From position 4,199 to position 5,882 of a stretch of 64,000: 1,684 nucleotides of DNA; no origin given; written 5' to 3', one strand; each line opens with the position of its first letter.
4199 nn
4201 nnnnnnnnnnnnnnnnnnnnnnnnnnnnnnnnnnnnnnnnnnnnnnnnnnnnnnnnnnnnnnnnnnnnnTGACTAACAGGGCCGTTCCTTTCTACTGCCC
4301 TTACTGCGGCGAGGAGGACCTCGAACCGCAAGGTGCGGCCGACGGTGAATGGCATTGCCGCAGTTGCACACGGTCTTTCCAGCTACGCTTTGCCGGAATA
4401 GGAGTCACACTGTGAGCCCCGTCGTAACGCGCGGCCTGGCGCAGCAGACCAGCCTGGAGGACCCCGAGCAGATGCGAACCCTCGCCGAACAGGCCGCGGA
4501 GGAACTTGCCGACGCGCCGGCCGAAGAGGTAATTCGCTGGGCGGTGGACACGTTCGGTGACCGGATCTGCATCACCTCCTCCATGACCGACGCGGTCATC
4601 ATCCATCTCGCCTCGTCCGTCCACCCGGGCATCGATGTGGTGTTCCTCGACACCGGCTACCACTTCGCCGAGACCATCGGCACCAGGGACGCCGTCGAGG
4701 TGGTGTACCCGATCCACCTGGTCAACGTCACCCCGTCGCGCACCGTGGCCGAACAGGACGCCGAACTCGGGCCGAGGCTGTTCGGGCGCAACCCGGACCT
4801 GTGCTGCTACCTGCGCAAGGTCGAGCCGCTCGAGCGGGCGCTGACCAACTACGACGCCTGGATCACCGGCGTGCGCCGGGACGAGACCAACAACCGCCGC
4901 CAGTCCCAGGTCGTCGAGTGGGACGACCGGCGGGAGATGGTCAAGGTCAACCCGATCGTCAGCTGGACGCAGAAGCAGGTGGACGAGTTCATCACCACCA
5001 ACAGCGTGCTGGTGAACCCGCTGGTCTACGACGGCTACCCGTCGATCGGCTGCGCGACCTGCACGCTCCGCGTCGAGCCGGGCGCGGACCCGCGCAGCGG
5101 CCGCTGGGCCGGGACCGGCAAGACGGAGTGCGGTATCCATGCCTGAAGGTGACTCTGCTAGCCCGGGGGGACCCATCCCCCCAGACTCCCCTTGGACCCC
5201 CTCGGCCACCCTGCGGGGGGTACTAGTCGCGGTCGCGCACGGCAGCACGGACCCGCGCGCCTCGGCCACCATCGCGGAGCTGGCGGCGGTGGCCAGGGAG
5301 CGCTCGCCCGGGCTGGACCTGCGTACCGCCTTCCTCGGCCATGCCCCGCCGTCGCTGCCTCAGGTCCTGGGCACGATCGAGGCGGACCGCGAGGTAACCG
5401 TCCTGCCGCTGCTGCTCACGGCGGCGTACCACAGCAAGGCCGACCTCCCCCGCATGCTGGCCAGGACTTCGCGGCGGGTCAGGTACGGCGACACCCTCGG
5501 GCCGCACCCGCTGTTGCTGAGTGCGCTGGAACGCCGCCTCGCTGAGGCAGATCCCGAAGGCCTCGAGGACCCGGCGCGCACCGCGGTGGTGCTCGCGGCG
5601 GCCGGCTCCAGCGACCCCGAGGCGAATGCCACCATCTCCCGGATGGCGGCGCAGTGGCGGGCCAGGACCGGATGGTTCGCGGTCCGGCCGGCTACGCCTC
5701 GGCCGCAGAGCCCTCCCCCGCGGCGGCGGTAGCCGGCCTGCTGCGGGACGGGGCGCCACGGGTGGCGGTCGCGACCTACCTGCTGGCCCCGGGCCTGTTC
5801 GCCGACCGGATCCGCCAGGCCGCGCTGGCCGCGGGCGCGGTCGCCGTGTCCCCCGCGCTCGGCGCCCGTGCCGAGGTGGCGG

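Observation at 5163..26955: Dispersed G6/C6-hairpin repeat family; two of three copies are translated in frame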

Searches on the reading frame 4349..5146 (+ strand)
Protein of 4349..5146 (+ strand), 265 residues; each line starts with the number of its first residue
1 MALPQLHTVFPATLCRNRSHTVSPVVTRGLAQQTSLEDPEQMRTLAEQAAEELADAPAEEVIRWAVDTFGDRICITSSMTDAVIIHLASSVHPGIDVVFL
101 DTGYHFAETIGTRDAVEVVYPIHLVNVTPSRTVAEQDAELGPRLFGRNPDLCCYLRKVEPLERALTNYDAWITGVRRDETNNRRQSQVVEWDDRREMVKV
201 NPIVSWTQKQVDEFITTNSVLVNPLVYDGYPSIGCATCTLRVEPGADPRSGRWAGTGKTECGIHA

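Call 83: search_protein_families(library=pfam, max_evalue=0.00001, proteins=[window:4349-5146:+])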
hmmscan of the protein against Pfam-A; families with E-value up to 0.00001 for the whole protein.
window:4349-5146:+ (265 aa): 1 family
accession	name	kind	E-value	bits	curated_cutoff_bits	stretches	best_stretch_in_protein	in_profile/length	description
PF01507.26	PAPS_reduct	-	4.6e-45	154.2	22.5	1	79-239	10-173/175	Phosphoadenosine phosphosulfate reductase domain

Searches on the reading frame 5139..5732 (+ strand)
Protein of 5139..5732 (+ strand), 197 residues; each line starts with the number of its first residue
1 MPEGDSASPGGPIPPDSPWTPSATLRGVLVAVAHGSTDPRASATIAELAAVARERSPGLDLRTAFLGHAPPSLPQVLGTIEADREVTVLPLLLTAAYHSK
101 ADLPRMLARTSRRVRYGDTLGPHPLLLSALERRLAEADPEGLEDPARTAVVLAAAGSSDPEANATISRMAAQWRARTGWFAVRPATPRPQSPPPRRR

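Call 83: search_protein_families(library=pfam, max_evalue=0.00001, proteins=[window:5139-5732:+])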
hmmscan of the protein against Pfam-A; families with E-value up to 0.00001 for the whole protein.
window:5139-5732:+ (197 aa): 1 family
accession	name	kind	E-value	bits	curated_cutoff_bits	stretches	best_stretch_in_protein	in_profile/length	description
PF01903.22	CbiX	-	2.4e-22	79.7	22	1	34-131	1-105/106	CbiX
